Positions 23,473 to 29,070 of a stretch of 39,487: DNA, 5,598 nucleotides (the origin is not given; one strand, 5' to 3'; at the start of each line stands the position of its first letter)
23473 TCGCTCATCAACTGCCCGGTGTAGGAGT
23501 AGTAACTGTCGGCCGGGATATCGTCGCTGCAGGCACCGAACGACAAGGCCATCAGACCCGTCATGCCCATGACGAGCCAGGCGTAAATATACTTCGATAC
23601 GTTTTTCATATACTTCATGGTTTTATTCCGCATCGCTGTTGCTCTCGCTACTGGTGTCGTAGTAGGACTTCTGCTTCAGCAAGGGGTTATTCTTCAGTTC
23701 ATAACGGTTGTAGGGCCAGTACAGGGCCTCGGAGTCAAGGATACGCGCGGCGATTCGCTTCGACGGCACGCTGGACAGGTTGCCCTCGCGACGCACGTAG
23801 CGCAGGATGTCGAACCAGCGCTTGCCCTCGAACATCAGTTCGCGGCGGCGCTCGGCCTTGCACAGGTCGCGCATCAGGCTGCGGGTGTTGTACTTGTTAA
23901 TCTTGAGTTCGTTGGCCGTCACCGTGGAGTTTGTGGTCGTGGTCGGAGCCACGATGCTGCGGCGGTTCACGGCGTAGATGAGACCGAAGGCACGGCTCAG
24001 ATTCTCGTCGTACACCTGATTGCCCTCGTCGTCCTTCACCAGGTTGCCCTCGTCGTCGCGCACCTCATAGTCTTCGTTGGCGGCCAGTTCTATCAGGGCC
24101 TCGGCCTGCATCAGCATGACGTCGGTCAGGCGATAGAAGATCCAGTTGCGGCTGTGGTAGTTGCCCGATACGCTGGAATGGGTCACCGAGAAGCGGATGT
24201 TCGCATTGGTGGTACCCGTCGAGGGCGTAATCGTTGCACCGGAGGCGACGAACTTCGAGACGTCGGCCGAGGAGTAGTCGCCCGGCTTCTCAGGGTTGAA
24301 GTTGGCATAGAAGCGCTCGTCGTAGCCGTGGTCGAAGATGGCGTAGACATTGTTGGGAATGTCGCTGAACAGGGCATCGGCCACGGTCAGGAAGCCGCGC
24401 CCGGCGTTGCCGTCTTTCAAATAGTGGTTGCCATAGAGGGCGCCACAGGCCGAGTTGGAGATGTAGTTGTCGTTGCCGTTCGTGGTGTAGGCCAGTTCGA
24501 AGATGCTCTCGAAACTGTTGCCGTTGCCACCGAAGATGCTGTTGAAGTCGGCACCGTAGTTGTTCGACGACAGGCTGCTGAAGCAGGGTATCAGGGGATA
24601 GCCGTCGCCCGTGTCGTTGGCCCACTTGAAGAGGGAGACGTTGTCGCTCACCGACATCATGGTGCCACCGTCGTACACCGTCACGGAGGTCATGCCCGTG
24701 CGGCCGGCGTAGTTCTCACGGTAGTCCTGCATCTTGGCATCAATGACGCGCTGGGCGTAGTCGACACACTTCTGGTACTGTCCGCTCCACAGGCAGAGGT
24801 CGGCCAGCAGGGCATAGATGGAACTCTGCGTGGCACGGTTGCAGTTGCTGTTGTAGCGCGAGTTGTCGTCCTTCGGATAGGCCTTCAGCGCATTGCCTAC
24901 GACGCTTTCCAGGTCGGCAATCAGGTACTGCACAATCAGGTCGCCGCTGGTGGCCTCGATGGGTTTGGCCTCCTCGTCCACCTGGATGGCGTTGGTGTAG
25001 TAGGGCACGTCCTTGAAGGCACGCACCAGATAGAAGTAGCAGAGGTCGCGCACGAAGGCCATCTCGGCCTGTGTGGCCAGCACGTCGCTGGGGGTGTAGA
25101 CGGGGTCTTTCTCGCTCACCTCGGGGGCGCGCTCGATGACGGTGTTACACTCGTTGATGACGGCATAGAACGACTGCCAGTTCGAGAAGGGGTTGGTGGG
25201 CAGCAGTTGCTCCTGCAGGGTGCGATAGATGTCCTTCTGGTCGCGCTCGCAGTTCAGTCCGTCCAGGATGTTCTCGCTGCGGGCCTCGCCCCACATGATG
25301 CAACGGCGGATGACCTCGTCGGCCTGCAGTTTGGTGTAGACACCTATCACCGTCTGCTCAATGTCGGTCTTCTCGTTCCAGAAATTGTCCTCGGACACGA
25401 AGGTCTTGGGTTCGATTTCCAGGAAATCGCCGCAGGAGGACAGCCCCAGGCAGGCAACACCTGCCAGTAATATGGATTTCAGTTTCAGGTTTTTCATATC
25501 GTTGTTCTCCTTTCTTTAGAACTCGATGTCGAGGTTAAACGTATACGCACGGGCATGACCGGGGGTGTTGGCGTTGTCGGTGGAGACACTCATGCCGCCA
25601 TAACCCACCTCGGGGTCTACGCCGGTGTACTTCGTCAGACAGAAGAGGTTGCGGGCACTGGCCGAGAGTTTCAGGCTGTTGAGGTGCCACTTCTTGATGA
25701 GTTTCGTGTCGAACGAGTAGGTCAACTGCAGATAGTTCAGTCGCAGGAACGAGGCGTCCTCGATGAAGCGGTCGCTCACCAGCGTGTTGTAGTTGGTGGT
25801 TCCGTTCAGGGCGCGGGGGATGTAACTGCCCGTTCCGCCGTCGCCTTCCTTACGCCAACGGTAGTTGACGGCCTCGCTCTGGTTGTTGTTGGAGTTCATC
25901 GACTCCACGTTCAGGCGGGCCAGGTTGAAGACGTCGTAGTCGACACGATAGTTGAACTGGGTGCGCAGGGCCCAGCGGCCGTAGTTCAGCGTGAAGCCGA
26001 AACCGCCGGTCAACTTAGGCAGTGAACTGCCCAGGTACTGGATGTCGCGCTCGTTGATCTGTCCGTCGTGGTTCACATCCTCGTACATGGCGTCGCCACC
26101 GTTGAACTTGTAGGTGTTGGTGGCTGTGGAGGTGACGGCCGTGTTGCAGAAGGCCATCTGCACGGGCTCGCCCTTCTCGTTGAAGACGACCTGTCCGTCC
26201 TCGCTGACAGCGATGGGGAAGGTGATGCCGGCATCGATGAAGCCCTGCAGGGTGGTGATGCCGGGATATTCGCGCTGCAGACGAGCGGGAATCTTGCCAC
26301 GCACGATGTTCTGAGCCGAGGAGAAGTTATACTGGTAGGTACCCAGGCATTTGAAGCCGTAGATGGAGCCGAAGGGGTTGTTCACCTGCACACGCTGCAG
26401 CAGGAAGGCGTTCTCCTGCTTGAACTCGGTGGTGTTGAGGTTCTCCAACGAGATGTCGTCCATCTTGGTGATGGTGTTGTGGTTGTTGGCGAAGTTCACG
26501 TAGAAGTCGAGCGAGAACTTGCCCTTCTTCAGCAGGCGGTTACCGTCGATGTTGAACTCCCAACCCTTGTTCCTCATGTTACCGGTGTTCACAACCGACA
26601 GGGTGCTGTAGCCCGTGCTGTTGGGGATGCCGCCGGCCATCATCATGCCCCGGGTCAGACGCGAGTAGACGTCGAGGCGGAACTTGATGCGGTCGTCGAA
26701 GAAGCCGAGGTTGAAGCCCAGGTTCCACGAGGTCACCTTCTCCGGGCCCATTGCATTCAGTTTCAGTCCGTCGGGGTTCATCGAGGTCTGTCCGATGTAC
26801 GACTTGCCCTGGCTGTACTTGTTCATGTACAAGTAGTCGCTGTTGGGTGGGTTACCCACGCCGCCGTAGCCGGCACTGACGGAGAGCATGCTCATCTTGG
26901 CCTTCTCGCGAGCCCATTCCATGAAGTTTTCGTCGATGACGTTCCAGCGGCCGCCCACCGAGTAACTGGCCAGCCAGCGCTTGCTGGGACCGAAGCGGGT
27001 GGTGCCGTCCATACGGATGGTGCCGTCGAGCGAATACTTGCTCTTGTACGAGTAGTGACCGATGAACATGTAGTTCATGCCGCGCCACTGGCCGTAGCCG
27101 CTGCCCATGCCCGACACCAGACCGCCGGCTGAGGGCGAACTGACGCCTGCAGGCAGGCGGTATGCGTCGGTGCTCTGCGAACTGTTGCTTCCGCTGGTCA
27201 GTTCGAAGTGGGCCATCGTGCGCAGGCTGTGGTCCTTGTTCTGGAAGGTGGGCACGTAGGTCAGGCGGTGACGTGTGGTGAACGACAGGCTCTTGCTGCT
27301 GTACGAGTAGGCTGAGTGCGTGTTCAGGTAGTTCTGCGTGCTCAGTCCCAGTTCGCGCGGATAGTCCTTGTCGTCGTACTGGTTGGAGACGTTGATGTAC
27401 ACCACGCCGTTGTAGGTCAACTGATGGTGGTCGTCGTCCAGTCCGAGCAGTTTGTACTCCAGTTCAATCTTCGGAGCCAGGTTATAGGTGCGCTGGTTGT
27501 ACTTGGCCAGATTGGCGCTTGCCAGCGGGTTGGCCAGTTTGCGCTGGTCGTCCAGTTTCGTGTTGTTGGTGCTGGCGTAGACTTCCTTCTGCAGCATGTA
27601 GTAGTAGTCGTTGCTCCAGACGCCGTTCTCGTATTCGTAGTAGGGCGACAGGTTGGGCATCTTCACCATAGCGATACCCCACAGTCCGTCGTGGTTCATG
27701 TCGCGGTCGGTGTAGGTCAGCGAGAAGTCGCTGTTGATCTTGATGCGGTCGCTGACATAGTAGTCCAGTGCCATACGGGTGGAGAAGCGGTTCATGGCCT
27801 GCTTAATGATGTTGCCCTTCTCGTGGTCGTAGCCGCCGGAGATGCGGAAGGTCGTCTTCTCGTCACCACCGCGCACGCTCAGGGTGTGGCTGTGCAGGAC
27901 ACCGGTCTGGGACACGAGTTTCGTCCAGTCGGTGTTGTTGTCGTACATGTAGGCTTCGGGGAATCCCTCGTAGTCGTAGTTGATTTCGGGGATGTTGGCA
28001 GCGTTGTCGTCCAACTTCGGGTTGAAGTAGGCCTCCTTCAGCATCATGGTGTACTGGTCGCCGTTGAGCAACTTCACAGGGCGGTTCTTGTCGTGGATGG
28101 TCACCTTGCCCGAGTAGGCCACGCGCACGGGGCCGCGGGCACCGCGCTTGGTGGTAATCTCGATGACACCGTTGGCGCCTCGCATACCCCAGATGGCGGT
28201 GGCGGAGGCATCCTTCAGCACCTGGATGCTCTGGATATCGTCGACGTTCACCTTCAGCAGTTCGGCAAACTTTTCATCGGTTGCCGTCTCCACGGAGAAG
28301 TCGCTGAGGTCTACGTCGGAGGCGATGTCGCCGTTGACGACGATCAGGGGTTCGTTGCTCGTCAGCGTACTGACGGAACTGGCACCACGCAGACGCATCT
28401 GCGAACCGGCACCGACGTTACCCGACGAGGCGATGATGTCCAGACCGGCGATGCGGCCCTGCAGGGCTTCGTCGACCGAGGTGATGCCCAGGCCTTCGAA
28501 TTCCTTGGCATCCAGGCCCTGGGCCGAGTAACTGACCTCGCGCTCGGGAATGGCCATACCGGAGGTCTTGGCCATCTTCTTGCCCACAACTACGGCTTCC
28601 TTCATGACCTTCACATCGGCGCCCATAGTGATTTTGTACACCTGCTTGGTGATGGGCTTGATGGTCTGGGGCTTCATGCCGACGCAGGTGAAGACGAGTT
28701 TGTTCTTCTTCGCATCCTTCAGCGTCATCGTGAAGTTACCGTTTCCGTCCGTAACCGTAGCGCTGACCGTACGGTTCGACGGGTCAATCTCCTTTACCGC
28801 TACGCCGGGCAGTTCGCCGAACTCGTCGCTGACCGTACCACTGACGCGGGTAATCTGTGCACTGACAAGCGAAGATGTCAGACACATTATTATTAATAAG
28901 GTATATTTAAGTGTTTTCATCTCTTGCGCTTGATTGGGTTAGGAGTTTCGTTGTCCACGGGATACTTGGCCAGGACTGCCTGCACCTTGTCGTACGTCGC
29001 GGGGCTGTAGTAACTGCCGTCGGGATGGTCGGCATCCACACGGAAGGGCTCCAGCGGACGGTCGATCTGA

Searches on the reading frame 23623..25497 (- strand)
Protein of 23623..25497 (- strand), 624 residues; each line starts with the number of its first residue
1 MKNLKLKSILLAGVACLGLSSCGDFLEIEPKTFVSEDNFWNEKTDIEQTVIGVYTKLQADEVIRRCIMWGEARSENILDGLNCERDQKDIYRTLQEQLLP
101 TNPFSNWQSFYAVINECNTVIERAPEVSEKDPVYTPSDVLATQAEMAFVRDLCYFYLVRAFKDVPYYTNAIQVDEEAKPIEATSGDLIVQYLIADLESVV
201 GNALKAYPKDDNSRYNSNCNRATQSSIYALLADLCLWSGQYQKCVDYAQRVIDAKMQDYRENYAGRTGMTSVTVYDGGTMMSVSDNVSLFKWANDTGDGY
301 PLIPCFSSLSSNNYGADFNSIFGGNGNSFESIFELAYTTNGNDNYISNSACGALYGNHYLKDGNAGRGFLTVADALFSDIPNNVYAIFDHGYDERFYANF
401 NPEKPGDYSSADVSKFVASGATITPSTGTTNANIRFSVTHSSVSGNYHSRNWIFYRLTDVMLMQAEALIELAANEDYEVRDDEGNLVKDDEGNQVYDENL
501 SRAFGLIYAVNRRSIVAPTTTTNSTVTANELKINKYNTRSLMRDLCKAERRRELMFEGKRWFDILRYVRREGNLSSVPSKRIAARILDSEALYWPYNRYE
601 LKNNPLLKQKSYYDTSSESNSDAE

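Call 30: search_protein_families(library=pfam, proteins=[window:23623-25497:-], max_evalue=0.00001)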
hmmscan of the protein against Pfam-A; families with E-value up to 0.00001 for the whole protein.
window:23623-25497:- (624 aa): 2 families
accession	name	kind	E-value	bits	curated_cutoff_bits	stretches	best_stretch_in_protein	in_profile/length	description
PF07980.17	SusD_RagB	-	3.5e-17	63.4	23.1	1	330-613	2-297/297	SusD family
PF14322.12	SusD-like_3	-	2.2e-10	41.5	27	1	24-233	1-188/191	Starch-binding associating with outer membrane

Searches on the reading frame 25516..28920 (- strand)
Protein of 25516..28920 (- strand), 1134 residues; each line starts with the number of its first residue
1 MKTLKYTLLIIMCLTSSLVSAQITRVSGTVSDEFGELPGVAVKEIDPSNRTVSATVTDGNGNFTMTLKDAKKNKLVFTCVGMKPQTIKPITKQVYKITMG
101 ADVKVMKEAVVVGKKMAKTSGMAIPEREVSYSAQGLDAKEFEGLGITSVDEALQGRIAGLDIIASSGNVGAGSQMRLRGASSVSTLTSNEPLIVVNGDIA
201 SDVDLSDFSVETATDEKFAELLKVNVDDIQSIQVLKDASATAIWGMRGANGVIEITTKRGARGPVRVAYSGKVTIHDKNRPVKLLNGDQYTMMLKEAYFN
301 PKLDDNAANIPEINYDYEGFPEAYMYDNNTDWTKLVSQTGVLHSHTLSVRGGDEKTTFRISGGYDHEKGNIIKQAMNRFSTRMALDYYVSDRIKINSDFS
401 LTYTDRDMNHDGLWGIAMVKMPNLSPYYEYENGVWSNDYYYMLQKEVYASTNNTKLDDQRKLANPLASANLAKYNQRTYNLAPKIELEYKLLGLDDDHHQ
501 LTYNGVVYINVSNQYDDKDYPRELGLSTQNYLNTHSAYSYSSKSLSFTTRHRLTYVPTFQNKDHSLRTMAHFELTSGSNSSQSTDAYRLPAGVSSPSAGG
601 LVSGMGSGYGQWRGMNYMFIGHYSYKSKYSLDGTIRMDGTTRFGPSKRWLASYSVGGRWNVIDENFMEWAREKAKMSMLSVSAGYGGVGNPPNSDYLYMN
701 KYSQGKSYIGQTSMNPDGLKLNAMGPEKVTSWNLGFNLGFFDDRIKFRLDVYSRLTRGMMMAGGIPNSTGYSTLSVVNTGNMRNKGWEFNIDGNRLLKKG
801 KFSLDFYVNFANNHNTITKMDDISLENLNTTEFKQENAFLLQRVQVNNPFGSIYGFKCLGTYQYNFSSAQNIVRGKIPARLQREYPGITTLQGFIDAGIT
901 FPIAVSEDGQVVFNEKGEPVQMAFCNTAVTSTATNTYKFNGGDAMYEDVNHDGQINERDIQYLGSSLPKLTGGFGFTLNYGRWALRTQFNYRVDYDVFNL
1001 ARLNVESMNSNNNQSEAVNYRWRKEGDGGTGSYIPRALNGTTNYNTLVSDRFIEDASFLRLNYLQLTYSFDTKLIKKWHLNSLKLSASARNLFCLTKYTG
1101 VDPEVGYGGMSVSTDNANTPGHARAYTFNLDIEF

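Call 30: search_protein_families(library=pfam, proteins=[window:25516-28920:-], max_evalue=0.00001)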
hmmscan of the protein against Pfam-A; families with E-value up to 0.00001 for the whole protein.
window:25516-28920:- (1134 aa): 4 families
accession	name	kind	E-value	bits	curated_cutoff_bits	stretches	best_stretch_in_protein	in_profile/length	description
PF07715.20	Plug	-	7.9e-13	49.3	23.9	1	126-252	2-107/107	TonB-dependent Receptor Plug Domain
PF00593.30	TonB_dep_Rec_b-barrel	-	8.3e-13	49.4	27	1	431-817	20-352/436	TonB dependent receptor-like, beta-barrel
PF13620.12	CarboxypepD_reg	-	3.4e-08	34.1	32.3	1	26-93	2-70/82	Carboxypeptidase regulatory-like domain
PF13715.12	CarbopepD_reg_2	-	3.8e-08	33.7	32.2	1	26-111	1-87/88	CarboxypepD_reg-like domain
